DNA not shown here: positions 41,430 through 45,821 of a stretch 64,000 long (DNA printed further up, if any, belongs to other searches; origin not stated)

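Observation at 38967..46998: Translationally coupled four-gene SMC-like ATPase + Toprim operon: a type II Wadjet (JetABCD) anti-plasmid system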

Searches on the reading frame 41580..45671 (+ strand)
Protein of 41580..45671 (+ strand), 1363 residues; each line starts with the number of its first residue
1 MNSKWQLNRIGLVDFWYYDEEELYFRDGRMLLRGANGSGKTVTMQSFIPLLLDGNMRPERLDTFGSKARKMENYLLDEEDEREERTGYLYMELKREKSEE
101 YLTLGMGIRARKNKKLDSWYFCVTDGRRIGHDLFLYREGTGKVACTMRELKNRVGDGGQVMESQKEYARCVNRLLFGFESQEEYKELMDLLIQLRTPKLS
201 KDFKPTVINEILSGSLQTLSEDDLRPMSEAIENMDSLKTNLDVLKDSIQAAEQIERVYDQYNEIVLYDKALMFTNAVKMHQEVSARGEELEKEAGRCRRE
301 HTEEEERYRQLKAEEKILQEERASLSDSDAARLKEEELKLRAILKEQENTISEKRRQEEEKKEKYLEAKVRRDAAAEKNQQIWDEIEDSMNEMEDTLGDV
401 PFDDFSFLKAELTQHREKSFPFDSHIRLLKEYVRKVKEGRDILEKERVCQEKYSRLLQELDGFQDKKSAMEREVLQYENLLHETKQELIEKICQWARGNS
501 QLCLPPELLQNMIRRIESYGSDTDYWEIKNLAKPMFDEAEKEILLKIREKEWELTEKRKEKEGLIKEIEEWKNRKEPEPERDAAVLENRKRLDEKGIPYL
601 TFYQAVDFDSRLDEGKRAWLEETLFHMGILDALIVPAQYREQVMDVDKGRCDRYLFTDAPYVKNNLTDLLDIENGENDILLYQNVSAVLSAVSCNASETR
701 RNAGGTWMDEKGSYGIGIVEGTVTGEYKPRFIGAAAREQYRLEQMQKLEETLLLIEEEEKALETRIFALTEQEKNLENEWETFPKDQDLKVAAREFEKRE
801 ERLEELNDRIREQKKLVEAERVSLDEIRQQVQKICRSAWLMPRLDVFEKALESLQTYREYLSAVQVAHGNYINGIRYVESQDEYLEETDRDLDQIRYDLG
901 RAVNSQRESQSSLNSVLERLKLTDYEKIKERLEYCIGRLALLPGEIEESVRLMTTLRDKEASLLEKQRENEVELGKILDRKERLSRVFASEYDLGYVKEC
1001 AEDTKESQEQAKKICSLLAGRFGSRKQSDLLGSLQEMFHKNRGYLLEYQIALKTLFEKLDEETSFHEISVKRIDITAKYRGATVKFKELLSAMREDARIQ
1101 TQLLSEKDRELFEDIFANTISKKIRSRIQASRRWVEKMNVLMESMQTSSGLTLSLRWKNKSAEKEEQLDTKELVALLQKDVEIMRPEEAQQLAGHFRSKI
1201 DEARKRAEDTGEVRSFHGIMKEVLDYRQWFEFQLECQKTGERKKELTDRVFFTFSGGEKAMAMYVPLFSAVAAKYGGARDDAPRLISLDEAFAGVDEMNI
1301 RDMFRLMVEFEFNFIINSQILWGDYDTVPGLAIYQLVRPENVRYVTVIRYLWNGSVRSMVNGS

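Call 3: search_protein_families(library=pfam, proteins=[window:41580-45671:+], max_evalue=0.01)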
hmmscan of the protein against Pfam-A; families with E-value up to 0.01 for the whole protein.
window:41580-45671:+ (1363 aa): 2 families
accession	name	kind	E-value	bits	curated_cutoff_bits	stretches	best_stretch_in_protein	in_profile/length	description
PF13558.12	SbcC_Walker_B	-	1.1e-24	86.9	27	1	1222-1308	2-89/90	SbcC/RAD50-like, Walker B motif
PF02463.25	SMC_N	-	0.00014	21.8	40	0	740-1316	135-194/220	RecF/RecN/SMC N terminal domain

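Call 4: search_protein_families(library=ncbifam, proteins=[window:41580-45671:+], max_evalue=0.01)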
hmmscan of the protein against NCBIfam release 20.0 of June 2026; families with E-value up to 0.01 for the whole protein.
window:41580-45671:+ (1363 aa): 1 family
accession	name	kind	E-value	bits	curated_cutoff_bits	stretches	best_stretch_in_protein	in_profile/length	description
TIGR02680.1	TIGR02680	hypoth_equivalog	7e-248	825.9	462.85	1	4-1357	1-1355/1356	TIGR02680 family protein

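Call 5: search_protein_families(library=padloc, proteins=[window:41580-45671:+], max_evalue=0.01)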
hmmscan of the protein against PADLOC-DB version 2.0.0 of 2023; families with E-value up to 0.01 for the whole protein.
window:41580-45671:+ (1363 aa): 8 families
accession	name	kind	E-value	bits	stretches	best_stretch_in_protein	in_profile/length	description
PDLC00551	JetC2|JetC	-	0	1567.1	1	1-1361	2-1359/1365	DUF3584 domain; MukB-like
PDLC00550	JetC2|JetC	-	0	1350.3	1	1-1360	1-1353/1355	DUF3584 domain; MukB-like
PDLC00552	JetC2|JetC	-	1.2e-235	783.3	1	3-1358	2-1349/1365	DUF3584 domain; MukB-like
PDLC00553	JetC2|JetC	-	2.6e-222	739.3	1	3-1359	13-1352/1361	DUF3584 domain; MukB-like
PDLC00554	JetC2|JetC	-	5.5e-134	445.3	1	1-388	4-390/390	DUF3584 domain; MukB-like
PDLC00549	JetC2|JetC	-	5e-44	148.4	2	3-399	26-415/1404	DUF3584 domain; MukB-like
PDLC00519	JetC1|JetC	-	2.4e-25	87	2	6-494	3-470/1097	DUF3584 domain; MukB-like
PDLC03859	LmuB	-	0.00053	17.3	1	871-1316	179-581/611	-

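Call 18: find_encoding_contigs(protein=window:41580-45671:+, flank=10000, max_places=8)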
Protein window:41580-45671:+ (1363 aa): 17 contigs read that carry it; 8 places shown.
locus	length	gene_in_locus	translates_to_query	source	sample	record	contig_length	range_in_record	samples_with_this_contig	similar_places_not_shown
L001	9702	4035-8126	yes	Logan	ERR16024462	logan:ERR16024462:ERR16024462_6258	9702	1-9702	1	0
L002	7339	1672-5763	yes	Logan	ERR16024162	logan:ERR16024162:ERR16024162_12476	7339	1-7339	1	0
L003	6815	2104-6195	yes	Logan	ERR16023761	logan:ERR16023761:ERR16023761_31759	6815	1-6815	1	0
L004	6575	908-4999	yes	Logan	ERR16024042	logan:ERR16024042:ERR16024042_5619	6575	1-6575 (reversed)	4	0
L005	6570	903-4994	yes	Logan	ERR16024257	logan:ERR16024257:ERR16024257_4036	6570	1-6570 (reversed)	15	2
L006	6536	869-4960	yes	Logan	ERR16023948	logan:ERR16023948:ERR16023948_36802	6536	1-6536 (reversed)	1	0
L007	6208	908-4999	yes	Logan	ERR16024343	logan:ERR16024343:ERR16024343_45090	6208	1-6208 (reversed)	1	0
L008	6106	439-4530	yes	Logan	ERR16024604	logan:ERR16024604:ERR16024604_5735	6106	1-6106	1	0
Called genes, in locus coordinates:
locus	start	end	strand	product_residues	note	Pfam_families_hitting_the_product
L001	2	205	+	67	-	?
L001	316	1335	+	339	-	PF14659:Phage_int_SAM_3, PF22022:Phage_int_M (weak), PF00589:Phage_integrase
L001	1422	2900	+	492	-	PF09660:DUF2397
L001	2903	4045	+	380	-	PF09661:DUF2398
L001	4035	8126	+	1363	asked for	PF13558:SbcC_Walker_B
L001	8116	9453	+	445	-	PF11796:DUF3323, PF09664:DUF2399, PF09983:JetD_C (weak), PF23947:DUF7281 (weak)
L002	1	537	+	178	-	?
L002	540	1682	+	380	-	PF09661:DUF2398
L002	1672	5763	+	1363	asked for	PF13558:SbcC_Walker_B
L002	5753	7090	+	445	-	PF11796:DUF3323, PF09664:DUF2399, PF09983:JetD_C (weak), PF23947:DUF7281 (weak)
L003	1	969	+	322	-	?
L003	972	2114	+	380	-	PF09661:DUF2398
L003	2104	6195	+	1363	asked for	PF13558:SbcC_Walker_B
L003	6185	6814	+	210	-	?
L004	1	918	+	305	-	?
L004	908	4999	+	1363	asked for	PF13558:SbcC_Walker_B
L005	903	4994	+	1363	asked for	PF13558:SbcC_Walker_B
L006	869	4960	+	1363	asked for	PF13558:SbcC_Walker_B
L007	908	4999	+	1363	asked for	PF13558:SbcC_Walker_B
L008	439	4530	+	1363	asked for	PF13558:SbcC_Walker_B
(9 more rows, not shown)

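Call 24: search_solved_structures(query=window:41580-45671:+, max_evalue=0.001, show_alignments=0)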
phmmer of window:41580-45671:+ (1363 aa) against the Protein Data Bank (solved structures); distinct sequences matched with E-value up to 0.001: 1.
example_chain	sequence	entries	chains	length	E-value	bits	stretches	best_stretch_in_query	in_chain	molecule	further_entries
9qe0_A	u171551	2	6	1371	6.4e-210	703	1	3-1360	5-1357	JetC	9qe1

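Call 31: find_homologous_proteins(query=window:41580-45671:+, max_evalue=1e-50)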
Query window:41580-45671:+ (1363 aa): 2678 proteins with E <= 1e-50 among 8000 candidates; the best 120 are listed.
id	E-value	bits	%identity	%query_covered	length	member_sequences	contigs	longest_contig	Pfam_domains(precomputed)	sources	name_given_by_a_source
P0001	0.0e+0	3001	100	100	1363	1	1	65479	PF13558.13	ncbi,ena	-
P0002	0.0e+0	2006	68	100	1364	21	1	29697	PF13558.13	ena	-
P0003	0.0e+0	2001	67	100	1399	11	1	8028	PF13558.13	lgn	-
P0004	0.0e+0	1943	65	100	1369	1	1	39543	PF13558.13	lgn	-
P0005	0.0e+0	1935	64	100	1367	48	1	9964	PF13558.13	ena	-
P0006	0.0e+0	1931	65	100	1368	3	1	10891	PF13558.13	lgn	-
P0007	0.0e+0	1930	65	100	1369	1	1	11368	PF13558.13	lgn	-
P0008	0.0e+0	1927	65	100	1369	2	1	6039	PF13558.13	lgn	-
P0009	0.0e+0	1924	66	100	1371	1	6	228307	PF13558.13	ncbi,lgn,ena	-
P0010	0.0e+0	1923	66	100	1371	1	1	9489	PF13558.13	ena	-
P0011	0.0e+0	1920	66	100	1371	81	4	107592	PF13558.13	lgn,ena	-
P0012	0.0e+0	1920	65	100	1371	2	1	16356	PF13558.13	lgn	-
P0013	0.0e+0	1920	65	100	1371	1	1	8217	PF13558.13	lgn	-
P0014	0.0e+0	1919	65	100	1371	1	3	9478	PF13558.13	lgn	-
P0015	0.0e+0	1918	66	100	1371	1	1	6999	PF13558.13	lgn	-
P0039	0.0e+0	1787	61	100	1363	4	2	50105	PF13558.13,PF02463.26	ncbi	-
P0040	0.0e+0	1785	61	100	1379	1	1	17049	PF13558.13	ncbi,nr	ncbi:MAG: TIGR02680 family protein [Eubacteriales bacterium]|nr:TIGR02680 family protein [Eubacteria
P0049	0.0e+0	1768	61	100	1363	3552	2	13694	PF13558.13,PF02463.26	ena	-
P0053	0.0e+0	1760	60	100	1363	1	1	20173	PF13558.13,PF02463.26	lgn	-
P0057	0.0e+0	1745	60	100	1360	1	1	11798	PF13558.13,PF02463.26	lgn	-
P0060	0.0e+0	1743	61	100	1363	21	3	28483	PF13558.13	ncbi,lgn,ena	-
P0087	0.0e+0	1691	59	100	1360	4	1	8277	PF13558.13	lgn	-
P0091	0.0e+0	1680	58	100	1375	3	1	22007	PF13558.13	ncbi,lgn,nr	ncbi:MAG: TIGR02680 family protein [Lachnospiraceae bacterium]|nr:TIGR02680 family protein [Lachnosp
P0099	0.0e+0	1665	56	100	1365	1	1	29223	PF13558.13,PF02463.26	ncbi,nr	ncbi:MAG: TIGR02680 family protein [Candidatus Gastranaerophilales bacterium]|nr:TIGR02680 family pr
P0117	0.0e+0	1649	57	100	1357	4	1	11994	PF13558.13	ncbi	-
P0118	0.0e+0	1649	57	99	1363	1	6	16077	PF13558.13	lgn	-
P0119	0.0e+0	1645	57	100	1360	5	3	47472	PF13558.13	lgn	-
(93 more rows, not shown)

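Call 32: find_encoding_contigs(protein=P0002, flank=10000, max_places=2)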
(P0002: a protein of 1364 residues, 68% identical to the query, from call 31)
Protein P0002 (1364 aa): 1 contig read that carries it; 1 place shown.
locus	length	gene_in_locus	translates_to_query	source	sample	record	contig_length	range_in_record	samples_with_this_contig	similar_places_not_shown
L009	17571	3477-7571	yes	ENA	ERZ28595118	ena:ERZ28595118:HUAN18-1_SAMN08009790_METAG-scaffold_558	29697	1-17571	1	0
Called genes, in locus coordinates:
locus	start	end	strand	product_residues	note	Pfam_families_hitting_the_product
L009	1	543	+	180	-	?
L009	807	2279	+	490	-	PF09660:DUF2397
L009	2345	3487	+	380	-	PF09661:DUF2398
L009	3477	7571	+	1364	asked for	PF13558:SbcC_Walker_B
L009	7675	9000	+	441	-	PF11796:DUF3323, PF09983:JetD_C (weak), PF09664:DUF2399, PF23947:DUF7281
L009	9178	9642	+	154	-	-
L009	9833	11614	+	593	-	-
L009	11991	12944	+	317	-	PF00535:Glycos_transf_2, PF10111:Glyco_tranf_2_2 (weak), PF13641:Glyco_tranf_2_3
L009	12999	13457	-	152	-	PF06738:ThrE (weak), PF12821:ThrE_2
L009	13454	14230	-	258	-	PF06738:ThrE, PF12821:ThrE_2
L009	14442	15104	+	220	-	PF12654:DUF3786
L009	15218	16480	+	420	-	PF00275:EPSP_synthase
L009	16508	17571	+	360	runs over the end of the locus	PF03799:FtsQ_DivIB_C (faint)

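Call 33: find_encoding_contigs(protein=P0009, flank=10000, max_places=2)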
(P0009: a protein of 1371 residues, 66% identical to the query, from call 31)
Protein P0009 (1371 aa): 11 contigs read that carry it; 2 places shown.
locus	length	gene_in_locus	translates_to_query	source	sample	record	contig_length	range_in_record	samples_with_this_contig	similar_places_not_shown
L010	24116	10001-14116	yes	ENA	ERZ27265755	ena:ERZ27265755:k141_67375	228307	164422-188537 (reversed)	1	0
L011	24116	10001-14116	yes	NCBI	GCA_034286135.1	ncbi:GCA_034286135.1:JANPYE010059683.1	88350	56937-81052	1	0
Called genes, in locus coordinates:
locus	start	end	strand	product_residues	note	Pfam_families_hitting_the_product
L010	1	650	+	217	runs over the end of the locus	PF00027:cNMP_binding, PF13545:HTH_Crp_2, PF00325:Crp (weak)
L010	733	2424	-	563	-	PF01266:DAO (faint), PF03486:HI0933_like (faint), PF07992:Pyr_redox_2, PF13738:Pyr_redox_3, PF00070:Pyr_redox, PF02852:Pyr_redox_dim, PF00581:Rhodanese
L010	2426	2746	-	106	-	PF00581:Rhodanese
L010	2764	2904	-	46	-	-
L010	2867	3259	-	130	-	PF00581:Rhodanese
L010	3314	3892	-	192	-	-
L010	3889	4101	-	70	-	PF12838:Fer4_7 (faint), PF13746:Fer4_18 (weak), PF00037:Fer4 (weak), PF13237:Fer4_10 (weak), PF14697:Fer4_21, PF25160:LdpA_Fe-S-bd (weak), PF12837:Fer4_6 (weak), PF00037:Fer4 (weak), +4 more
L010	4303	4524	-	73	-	-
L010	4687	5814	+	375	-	PF00480:ROK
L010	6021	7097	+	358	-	PF08240:ADH_N, PF00107:ADH_zinc_N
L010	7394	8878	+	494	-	PF09660:DUF2397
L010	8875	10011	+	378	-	PF09661:DUF2398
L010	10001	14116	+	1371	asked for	PF13558:SbcC_Walker_B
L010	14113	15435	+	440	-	PF11796:DUF3323, PF09664:DUF2399, PF09983:JetD_C (weak), PF23947:DUF7281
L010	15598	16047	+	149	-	PF00011:HSP20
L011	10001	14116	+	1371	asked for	PF13558:SbcC_Walker_B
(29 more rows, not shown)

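Call 34: find_encoding_contigs(protein=P0004, flank=10000, max_places=2)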
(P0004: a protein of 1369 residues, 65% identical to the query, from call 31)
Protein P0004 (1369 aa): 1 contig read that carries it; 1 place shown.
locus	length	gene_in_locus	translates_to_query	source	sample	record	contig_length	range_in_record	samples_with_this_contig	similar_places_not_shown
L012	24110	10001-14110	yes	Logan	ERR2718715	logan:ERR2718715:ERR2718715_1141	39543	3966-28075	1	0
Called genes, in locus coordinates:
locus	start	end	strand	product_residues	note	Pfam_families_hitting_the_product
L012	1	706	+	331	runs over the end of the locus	PF13177:DNA_pol3_delta2, PF09115:DNApol3-delta_C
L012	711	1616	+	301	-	PF04468:PSP1, PF28472:PSP1_3rd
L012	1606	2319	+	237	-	PF05175:MTS, PF05971:Methyltransf_10 (weak), PF06325:PrmA (weak), PF12847:Methyltransf_18 (faint), PF13649:Methyltransf_25, PF13847:Methyltransf_31, PF08241:Methyltransf_11 (weak), PF08242:Methyltransf_12 (faint)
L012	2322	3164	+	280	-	PF00590:TP_methylase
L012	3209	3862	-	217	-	PF00005:ABC_tran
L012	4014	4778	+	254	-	PF00459:Inositol_P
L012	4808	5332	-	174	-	PF07670:Gate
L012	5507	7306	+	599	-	PF05960:DUF885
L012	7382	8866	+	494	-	PF09660:DUF2397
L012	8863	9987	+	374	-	PF09661:DUF2398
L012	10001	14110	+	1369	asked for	PF13558:SbcC_Walker_B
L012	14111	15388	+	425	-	PF11796:DUF3323, PF09664:DUF2399, PF09983:JetD_C (weak), PF23947:DUF7281 (faint)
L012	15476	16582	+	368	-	PF09820:AAA-ATPase_like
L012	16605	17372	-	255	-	PF04854:DUF624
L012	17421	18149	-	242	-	-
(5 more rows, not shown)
